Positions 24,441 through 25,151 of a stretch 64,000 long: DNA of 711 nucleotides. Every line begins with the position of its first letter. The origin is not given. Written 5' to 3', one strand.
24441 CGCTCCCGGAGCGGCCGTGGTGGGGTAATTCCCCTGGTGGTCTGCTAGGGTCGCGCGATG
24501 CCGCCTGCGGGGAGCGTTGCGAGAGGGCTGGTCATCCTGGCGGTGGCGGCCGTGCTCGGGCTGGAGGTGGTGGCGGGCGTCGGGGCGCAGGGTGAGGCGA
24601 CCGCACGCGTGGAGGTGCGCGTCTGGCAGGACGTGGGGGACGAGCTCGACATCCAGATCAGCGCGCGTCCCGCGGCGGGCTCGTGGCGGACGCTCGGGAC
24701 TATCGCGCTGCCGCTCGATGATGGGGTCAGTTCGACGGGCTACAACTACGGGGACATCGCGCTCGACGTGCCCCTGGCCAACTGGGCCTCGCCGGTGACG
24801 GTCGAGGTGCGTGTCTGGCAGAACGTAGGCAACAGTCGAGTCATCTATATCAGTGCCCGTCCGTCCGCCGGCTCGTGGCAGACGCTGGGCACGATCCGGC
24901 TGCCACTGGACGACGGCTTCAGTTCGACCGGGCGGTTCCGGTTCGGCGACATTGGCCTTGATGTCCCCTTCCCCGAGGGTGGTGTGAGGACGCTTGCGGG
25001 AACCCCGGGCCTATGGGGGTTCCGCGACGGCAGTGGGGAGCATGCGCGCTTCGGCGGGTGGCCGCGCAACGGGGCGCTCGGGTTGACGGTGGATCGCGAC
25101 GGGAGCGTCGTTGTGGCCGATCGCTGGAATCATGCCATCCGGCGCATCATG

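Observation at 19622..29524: Head-to-tail array of four diverged paralogues encoding secreted 'double VRVWQ module + NHL beta-propeller' proteins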

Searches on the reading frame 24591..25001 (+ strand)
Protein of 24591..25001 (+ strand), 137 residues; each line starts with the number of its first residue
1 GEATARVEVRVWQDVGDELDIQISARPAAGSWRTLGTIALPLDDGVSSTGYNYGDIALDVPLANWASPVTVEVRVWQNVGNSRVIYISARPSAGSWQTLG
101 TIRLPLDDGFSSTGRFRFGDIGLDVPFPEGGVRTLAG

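Call 7: search_protein_families(library=pfam, proteins=[window:24591-25001:+], max_evalue=10)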
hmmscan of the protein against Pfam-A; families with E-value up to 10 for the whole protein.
seq(137 aa): 1 family
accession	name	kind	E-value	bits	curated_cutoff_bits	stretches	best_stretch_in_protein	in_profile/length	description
PF17850.7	CysA_C_terminal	-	0.1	13.6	29.7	0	113-129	9-23/43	CysA C-terminal regulatory domain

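Call 8: find_homologous_proteins(query=window:24591-25001:+, max_evalue=0.001)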
Query seq(137 aa) (137 aa): 67 proteins with E <= 0.001 among 642 candidates.
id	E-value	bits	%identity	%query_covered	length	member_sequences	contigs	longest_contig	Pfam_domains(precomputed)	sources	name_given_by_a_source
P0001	1.3e-72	260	88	98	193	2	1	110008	-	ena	-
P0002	3.4e-54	200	72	96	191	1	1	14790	-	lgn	-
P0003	7.9e-54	199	73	96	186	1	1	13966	-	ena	-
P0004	3.4e-52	194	67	100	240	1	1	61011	-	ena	-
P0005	1.2e-50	189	71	100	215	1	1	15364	-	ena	-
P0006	1.3e-49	186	69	99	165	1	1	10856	-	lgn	-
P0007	2.4e-48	181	64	99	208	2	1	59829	-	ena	-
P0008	7.2e-48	180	67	99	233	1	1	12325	-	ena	-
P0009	8.1e-44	167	61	97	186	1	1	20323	-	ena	-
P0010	1.3e-43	166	70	91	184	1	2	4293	PF13540.13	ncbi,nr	ncbi:MAG: hypothetical protein F4052_08345, partial [Dehalococcoidia bacterium]|nr:hypothetical prot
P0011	2.0e-43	165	69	88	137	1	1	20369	-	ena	-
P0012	4.3e-43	164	68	89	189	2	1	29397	-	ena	-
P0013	8.6e-43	163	66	99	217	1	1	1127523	-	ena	-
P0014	4.8e-42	161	67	89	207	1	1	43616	-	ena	-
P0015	3.7e-40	155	68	80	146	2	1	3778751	-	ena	-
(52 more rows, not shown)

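Call 23: predict_structure(alignment_id=A3)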
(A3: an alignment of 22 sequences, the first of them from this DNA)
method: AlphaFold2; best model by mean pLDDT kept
length: 129 residues; sequences in the alignment: 22
mean_pLDDT: 93.2   pTM: 0.87
mean pLDDT of the five models: 93.2, 90.6, 89.8, 88.1, 84.8
residues with pLDDT >= 90: 107; 70-90: 20; 50-70: 1; < 50: 1
segments of 3 or more residues with pLDDT < 50: none
pLDDT, mean of each block of 10 residues (from residue 1): 94 97 93 94 94 95 89 96 96 90 96 97 79
secondary structure, 60 per line:
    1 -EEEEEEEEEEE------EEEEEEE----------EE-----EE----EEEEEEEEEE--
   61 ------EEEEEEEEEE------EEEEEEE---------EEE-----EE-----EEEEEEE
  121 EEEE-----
elements in order: E2-12 E19-25 E49-58 E67-76 E83-89 E99-101 E114-124

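Call 27: fold_search(model_id=the predicted structure, library=pdb)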
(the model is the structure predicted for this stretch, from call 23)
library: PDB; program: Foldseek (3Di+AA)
matches with E <= 10: 529; with E <= 0.001: 0
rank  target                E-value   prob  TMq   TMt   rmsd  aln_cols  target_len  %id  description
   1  3c5p_A                1.3e-01  0.12  0.21  0.16  18.8       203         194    8  Crystal structure of BAS0735, a protein of unknown function from Bacillus anthracis str. Sterne (released 2008-02-19)
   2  6kyl_D                2.3e-01  0.57  0.33  0.27   6.4        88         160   14  Crystal Structure of Phosphatidic acid Transporter Ups1/Mdm35 in Complex with (2R)-3-(phosphonooxy)propane-1,2-diyl di (released 2019-10-02)
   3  8i34_A                3.7e-01  0.10  0.24  0.19  16.0       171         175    7  The crystal structure of EPD-BCP1 from a marine sponge (released 2023-08-16)
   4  1lqv_A                4.1e-01  0.06  0.18  0.14  18.7       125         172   12  Crystal structure of the Endothelial protein C receptor with phospholipid in the groove in complex with Gla domain of  (released 2002-06-19)
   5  8jaj_a                6.4e-01  0.08  0.22  0.07  16.6       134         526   11  In situ structures of the ultra-long contracted tail of Myoviridae phage P1 (released 2023-06-21)
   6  2hzm_C                6.4e-01  0.03  0.16  0.12  18.3       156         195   13  Structure of the Mediator head subcomplex Med18/20 (released 2006-09-12)
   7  8d2j_B                7.1e-01  0.51  0.27  0.09   4.2        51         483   10  A novel insecticidal protein from ferns IPD113_Cow. (released 2023-11-08)
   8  4emw_A                7.1e-01  0.35  0.26  0.08   7.5        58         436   19  Crystal Structure of Staphylococcus aureus bound with the covalent inhibitor EtVC-CoA (released 2012-10-17)
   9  8jan_m                7.9e-01  0.06  0.21  0.07  16.8       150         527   12  In situ structures of the ultra-long extended tail of Myoviridae phage P1 (released 2023-06-21)
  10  4eqr_A                9.3e-01  0.30  0.26  0.08   7.5        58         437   19  Crystal structure of the Y361F mutant of Staphylococcus aureus CoADR (released 2012-10-17)
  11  4z4h_A                9.3e-01  0.30  0.27  0.05   8.7        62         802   14  Human Argonaute2 A481T Mutant Bound to t1-A Target RNA (released 2015-09-23)
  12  9k6q_A                9.3e-01  0.28  0.26  0.05   8.9        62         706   14  "Cryo-EM Structure of hAGO2D669A-siRNA-target (14-nt, sesqui-lobed) (released 2025-06-25)
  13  2o5n_B                9.3e-01  0.05  0.19  0.10  15.8       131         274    8  Crystal structure of a Viral Glycoprotein (released 2007-09-25)
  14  9r2r_A                9.3e-01  0.04  0.15  0.14  11.3       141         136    7  De novo designed M7 protein fold (released 2025-05-14)
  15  4eqw_A                9.8e-01  0.30  0.26  0.08   7.5        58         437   19  Crystal Structure of the Y361F, Y419F Mutant of Staphylococcus aureus CoADR (released 2012-10-17)
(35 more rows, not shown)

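Call 29: find_related_loci(query=A3, collection=genome_contigs, flank=10000)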
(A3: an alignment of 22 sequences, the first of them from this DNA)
Query A3 (129 aa) in genome_contigs; peptide patterns used: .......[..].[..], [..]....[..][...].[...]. (x = any residue, [..] = any of these).
248 stretches matched a pattern; 172 encode a relative of the query (tblastn E <= 1e-3); the best 80 are kept; 71 distinct loci.
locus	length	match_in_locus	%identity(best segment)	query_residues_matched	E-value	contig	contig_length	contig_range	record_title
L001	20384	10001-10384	86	2-129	2e-69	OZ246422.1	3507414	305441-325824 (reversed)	MAG: Tepidiformaceae bacterium isolate 363e1592-b2ce-4993-ab96-5155cae3cb33 genome assembly, chromosome: 1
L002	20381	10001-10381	80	2-127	4e-60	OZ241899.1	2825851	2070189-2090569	MAG: Tepidiformaceae bacterium isolate c9a9f409-4cb1-47eb-be30-a14a2e3373b4 genome assembly, chromosome: 1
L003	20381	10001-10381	79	2-127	7e-60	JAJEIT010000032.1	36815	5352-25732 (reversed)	MAG: Dehalococcoidia bacterium isolate p16x63bins.9 k141_684234, whole genome shotgun sequence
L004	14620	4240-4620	79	2-127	2e-58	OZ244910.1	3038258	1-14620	MAG: Tepidiformaceae bacterium isolate ed469eb4-a2fc-40cd-ae9b-5fa791396524 genome assembly, chromosome: 1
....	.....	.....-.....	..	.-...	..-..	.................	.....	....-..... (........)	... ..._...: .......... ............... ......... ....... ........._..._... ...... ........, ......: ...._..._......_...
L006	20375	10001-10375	76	2-125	8e-57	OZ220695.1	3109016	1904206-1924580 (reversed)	MAG: Tepidiformaceae bacterium isolate d5d77930-af5a-4506-8b4e-3340c6a42e1f genome assembly, chromosome: 1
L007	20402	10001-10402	72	1-129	1e-56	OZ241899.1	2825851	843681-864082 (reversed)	MAG: Tepidiformaceae bacterium isolate c9a9f409-4cb1-47eb-be30-a14a2e3373b4 genome assembly, chromosome: 1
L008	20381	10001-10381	72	2-127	2e-55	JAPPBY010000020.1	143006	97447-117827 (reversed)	MAG: Chloroflexota bacterium isolate IRC3_bin_22 NODE_66_length_143006_cov_37.004, whole genome shotgun sequence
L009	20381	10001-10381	72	2-127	8e-56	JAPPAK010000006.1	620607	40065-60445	MAG: Chloroflexota bacterium isolate IRC1_bin_31 NODE_4_length_620607_cov_92.7828, whole genome shotgun sequence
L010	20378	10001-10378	75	1-126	8e-56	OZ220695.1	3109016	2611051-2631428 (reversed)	MAG: Tepidiformaceae bacterium isolate d5d77930-af5a-4506-8b4e-3340c6a42e1f genome assembly, chromosome: 1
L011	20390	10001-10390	74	3-127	6e-55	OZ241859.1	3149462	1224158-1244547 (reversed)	MAG: Tepidiformaceae bacterium isolate 61b899a4-e100-41bc-a9d1-12f25bf3ef07 genome assembly, chromosome: 1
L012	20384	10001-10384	71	1-127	2e-54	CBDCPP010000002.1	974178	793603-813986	MAG: Dehalococcoidia bacterium isolate ce4ed754-9089-45ac-9df7-8ad5b357a940 genome assembly, contig: contig_2, whole gen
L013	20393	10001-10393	74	1-126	8e-55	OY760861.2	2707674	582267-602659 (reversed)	MAG: Tepidiformaceae bacterium isolate 815c9385-4915-413f-8b4b-d9ebc7d9cf62 genome assembly, chromosome: 1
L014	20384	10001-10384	71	1-129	7e-54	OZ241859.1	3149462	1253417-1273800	MAG: Tepidiformaceae bacterium isolate 61b899a4-e100-41bc-a9d1-12f25bf3ef07 genome assembly, chromosome: 1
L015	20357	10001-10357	76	2-119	1e-53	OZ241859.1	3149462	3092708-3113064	MAG: Tepidiformaceae bacterium isolate 61b899a4-e100-41bc-a9d1-12f25bf3ef07 genome assembly, chromosome: 1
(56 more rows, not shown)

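Call 39: search_protein_families(library=ncbifam, proteins=[window:24591-25001:+], max_evalue=10)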
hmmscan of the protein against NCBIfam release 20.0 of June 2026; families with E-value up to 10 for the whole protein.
seq(137 aa): 0 families

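Call 43: fold_search(model_id=the predicted structure, library=viral)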
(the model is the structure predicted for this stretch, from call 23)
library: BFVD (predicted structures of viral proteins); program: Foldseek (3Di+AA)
matches with E <= 10: 595; with E <= 0.001: 0
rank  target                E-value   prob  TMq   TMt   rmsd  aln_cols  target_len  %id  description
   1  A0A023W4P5            7.0e-03  0.93  0.35  0.34  14.8       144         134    5  Uncharacterized protein [Serratia phage PS2]
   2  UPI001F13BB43         6.1e-02  0.69  0.33  0.26  16.6       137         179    6  (no name look-up for this kind of identifier)
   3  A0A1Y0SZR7            6.4e-02  0.18  0.24  0.24  11.6       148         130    8  Uncharacterized protein [Pseudomonas phage Phabio]
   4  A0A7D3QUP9            8.9e-02  0.30  0.25  0.10  14.6       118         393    9  Glycosyl transferase family 25 [Fadolivirus FV1/VV64]
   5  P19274                1.0e-01  0.20  0.25  0.11  14.6       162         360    8  Viral protein TPX [Thermoproteus tenax virus 1 (strain KRA1)]
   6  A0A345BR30            1.6e-01  0.08  0.18  0.04  16.9       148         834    9  (no name in the UniProt tables at hand)
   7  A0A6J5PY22            1.7e-01  0.21  0.26  0.14  36.9       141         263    5  Uncharacterized protein [uncultured Caudovirales phage]
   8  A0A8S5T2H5            1.8e-01  0.35  0.35  0.10  12.4       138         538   11  PORTAL PROTEIN [Myoviridae sp. ctp4Q36]
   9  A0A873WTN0            1.8e-01  0.15  0.25  0.27  15.9       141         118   12  (no name in the UniProt tables at hand)
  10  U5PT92                1.9e-01  0.35  0.31  0.07  13.7       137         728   11  Glycerophosphoryl diester phosphodiesterase [Clavibacter phage CN1A]
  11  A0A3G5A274            1.9e-01  0.25  0.34  0.25  10.6       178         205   16  Uncharacterized protein [Harvfovirus sp.]
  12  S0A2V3                1.9e-01  0.08  0.18  0.20  15.2       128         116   13  (no name in the UniProt tables at hand)
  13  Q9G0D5                2.1e-01  0.33  0.32  0.28  13.5       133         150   10  ORF 150 [Lactococcus phage mv4]
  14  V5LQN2                2.1e-01  0.12  0.24  0.05  13.7       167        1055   12  (no name in the UniProt tables at hand)
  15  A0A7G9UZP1            2.2e-01  0.13  0.21  0.07  12.9       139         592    9  Glycoside hydrolase [Streptomyces phage TieDye]
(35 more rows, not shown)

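Call 77: find_related_loci(query=A3, collection=viral_contigs, flank=6000)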
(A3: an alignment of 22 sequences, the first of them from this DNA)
Query A3 (129 aa) in viral_contigs; peptide patterns used: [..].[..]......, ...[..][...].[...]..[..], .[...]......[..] (x = any residue, [..] = any of these).
55 stretches matched a pattern, but none encodes a relative of the query by tblastn (E <= 1e-3).
